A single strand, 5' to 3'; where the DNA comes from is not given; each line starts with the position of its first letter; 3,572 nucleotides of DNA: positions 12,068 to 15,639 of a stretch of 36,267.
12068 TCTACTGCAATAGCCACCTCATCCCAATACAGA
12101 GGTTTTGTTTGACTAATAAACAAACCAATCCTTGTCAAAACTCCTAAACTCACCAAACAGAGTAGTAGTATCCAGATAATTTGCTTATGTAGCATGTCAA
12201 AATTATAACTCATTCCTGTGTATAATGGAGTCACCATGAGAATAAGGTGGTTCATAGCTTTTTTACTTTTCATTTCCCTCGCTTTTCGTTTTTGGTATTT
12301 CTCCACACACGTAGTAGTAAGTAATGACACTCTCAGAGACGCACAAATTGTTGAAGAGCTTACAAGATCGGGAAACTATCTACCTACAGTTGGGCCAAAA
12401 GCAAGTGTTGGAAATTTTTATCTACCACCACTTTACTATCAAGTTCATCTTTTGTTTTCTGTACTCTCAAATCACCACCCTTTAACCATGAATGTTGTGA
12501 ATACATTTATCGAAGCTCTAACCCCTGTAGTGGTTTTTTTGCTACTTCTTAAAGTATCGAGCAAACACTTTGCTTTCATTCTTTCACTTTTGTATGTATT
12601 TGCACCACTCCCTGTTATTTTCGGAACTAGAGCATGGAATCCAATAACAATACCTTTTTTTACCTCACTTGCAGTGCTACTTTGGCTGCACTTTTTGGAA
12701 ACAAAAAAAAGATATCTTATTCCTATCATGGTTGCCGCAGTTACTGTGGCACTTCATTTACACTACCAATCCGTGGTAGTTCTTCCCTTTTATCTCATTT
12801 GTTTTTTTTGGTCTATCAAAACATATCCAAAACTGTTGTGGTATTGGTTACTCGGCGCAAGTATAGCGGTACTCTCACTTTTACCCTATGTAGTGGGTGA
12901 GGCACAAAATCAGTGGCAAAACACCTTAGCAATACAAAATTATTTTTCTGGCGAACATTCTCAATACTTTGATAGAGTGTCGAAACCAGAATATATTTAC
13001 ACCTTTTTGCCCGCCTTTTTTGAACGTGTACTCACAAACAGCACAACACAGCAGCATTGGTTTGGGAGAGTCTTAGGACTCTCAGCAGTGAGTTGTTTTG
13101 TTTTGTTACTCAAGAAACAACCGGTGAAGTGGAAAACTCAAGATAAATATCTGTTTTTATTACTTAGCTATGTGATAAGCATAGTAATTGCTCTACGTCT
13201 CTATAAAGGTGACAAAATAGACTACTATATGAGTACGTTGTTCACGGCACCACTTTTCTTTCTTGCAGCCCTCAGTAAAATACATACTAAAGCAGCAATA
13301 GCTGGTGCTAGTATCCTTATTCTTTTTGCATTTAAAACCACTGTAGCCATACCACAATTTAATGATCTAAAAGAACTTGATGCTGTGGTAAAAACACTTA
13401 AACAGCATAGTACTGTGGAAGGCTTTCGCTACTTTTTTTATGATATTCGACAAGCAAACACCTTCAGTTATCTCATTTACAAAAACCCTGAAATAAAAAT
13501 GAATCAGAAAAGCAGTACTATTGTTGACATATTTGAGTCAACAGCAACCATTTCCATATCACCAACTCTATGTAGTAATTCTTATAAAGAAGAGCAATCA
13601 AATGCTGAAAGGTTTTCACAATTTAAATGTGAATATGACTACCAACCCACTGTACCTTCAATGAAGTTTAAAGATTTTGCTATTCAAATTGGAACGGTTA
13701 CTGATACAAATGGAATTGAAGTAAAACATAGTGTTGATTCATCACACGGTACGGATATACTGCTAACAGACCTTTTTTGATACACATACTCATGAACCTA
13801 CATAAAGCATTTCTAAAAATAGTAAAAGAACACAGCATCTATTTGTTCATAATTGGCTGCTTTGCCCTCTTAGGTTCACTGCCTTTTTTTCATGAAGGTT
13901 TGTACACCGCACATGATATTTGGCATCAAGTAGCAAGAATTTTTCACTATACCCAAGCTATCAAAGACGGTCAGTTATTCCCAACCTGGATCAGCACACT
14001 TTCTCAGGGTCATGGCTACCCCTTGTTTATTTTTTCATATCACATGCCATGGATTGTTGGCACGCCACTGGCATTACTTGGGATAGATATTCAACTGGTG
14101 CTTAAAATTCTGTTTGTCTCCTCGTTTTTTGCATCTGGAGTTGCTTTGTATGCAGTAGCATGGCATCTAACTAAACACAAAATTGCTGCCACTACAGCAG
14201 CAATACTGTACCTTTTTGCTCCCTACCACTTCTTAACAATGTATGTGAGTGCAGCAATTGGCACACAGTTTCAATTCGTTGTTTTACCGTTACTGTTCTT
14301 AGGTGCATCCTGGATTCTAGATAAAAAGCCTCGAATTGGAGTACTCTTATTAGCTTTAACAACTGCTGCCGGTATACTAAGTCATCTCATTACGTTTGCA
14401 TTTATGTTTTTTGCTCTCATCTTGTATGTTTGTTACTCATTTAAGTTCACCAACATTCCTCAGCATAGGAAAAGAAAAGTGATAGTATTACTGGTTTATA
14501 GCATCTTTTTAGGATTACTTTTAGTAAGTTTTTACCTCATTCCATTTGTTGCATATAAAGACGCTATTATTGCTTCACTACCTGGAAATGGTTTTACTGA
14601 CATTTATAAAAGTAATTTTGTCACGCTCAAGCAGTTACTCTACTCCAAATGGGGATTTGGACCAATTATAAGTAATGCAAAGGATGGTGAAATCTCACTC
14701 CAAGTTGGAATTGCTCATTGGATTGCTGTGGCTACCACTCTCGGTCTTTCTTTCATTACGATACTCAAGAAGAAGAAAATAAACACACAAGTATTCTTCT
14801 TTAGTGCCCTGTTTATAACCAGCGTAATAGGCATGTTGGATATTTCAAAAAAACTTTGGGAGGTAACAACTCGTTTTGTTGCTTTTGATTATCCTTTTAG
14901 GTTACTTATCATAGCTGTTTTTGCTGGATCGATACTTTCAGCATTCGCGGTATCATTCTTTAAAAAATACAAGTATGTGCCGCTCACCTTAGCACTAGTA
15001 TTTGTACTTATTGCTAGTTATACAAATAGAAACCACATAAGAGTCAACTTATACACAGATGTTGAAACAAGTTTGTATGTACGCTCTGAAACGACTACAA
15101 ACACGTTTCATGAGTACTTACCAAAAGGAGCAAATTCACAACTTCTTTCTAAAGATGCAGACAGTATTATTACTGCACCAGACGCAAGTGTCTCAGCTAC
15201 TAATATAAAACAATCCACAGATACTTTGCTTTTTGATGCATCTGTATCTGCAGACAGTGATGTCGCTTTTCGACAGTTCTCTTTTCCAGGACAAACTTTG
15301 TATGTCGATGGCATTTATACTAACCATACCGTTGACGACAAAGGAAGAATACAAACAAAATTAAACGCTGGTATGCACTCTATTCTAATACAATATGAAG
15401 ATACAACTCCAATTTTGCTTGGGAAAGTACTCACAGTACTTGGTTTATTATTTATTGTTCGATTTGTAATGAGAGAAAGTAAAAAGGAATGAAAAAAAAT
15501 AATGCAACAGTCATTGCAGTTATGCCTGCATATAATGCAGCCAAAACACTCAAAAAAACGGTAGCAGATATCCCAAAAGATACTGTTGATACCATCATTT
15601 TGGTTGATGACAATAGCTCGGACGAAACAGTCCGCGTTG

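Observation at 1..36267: One 36-kb locus encodes at least 13 GT-C-like membrane glycosyltransferases: an extracytoplasmic glycan assembly line?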

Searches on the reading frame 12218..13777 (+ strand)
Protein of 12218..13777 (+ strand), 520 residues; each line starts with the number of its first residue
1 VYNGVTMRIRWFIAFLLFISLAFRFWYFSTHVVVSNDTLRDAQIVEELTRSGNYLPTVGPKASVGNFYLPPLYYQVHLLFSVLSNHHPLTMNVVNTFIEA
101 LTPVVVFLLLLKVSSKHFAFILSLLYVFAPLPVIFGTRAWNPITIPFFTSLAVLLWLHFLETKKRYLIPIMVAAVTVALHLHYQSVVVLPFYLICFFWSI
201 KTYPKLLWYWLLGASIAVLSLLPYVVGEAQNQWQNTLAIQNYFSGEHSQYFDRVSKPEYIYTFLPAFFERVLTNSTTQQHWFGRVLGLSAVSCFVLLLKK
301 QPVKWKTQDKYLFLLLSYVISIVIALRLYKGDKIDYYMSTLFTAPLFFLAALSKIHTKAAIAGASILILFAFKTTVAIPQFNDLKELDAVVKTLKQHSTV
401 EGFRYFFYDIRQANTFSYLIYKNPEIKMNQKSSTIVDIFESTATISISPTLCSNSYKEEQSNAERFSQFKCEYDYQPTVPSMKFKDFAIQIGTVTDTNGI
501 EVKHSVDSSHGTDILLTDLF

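Call 4: search_protein_families(library=pfam, max_evalue=0.01, proteins=[window:12218-13777:+])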
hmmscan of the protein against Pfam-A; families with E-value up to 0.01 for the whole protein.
window:12218-13777:+ (520 aa): 0 families

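Call 8: search_protein_families(library=ncbifam, max_evalue=0.1, proteins=[window:12218-13777:+])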
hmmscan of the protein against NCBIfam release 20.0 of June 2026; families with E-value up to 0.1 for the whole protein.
window:12218-13777:+ (520 aa): 2 families
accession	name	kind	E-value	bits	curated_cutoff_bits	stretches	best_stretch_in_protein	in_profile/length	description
TIGR03663.1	TIGR03663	subfamily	0.00012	21.3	126.25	1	13-194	4-176/435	flippase activity-associated protein Agl23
NF052574.1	HisKinEspCMyxo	equivalog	0.036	12.2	1200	1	275-371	137-231/785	serine histidine kinase EspC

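Call 9: search_protein_families(library=pfam, max_evalue=10, proteins=[window:12218-13777:+])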
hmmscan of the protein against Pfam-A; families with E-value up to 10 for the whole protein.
window:12218-13777:+ (520 aa): 0 families

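Call 28: find_homologous_proteins(query=window:12218-13777:+, max_evalue=0.00001)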
Query window:12218-13777:+ (520 aa): 41 proteins with E <= 0.00001 among 8000 candidates.
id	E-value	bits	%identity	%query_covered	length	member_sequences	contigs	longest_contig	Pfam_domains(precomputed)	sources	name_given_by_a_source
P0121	0.0e+0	1147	100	99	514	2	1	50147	-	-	-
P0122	1.6e-182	626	56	99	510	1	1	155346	-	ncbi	-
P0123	6.7e-100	353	37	98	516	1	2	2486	-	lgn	-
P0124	4.1e-93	331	38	97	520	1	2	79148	PF13231.13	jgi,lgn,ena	-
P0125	1.5e-92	329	37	98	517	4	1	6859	PF13231.13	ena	-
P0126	2.8e-91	325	37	94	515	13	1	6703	PF13231.13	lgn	-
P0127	4.0e-88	314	37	97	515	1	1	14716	PF13231.13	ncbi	-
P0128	4.0e-88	314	35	98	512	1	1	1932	-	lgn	-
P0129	4.2e-88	314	38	96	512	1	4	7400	-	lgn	-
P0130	5.5e-87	311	36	97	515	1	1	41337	-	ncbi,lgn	-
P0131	1.3e-86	309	40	82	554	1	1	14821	PF13231.13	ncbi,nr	ncbi:MAG: hypothetical protein GF381_04570 [Candidatus Pacebacteria bacterium]|nr:hypothetical prote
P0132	9.0e-86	307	36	99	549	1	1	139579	PF13231.13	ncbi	-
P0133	9.3e-85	303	38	86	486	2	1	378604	-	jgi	-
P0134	5.5e-84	301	36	97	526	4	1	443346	PF13231.13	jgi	jgi:4-amino-4-deoxy-L-arabinose transferase-like glycosyltransferase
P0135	8.2e-84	300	36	99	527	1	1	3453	-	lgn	-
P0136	1.8e-83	299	34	97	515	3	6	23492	PF13231.13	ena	-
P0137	1.2e-82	296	38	95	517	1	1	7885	PF13231.13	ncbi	-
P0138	4.3e-82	295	36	97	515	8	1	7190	PF13231.13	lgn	-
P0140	6.8e-81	291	36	98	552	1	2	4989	PF13231.13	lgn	-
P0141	2.1e-79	286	35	94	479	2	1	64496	PF13231.13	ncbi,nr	ncbi:MAG: glycosyltransferase family 39 protein [bacterium]|nr:glycosyltransferase family 39 protein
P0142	6.6e-79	284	35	97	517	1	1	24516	PF13231.13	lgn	-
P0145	1.4e-78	283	40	85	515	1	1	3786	PF13231.13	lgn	-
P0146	1.5e-78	283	36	92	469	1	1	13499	PF13231.13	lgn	-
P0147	3.6e-78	282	36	98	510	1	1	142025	PF13231.13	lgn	-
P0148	1.3e-76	276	35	92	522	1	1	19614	PF13231.13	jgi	jgi:4-amino-4-deoxy-L-arabinose transferase-like glycosyltransferase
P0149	2.9e-76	275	37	93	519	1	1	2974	PF13231.13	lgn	-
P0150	1.6e-75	273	34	88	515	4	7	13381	PF13231.13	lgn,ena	-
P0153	6.6e-73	264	36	91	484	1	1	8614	PF13231.13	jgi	-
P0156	6.0e-68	248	42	65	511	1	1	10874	PF02366.25,PF13231.13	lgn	-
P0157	2.7e-58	216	37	69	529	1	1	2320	PF13231.13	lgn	-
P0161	9.4e-12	63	23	66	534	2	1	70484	PF13231.13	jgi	jgi:4-amino-4-deoxy-L-arabinose transferase-like glycosyltransferase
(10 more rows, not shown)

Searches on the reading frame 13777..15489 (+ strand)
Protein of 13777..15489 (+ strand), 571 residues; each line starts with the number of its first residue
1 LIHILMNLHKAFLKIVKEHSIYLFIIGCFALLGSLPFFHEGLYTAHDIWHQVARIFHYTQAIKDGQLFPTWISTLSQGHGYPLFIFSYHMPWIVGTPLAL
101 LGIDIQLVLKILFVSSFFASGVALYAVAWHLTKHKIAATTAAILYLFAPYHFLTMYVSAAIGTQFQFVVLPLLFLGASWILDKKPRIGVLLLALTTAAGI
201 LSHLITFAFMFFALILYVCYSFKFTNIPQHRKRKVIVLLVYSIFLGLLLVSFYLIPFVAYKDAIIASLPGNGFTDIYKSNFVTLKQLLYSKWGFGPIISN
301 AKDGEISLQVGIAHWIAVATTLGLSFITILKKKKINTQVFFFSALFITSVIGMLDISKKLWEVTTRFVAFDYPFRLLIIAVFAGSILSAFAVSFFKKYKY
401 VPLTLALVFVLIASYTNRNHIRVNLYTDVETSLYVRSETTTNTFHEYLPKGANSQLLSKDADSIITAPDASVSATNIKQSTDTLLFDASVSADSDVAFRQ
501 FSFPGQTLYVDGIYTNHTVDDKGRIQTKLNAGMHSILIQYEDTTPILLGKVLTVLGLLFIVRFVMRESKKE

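Call 4: search_protein_families(library=pfam, max_evalue=0.01, proteins=[window:13777-15489:+])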
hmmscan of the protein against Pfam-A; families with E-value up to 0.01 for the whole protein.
window:13777-15489:+ (571 aa): 1 family
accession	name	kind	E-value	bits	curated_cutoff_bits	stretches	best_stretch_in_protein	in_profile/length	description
PF10131.15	PTPS_related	-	2.3e-08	33.4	26.4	1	90-412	7-296/621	6-pyruvoyl-tetrahydropterin synthase related domain; membrane protein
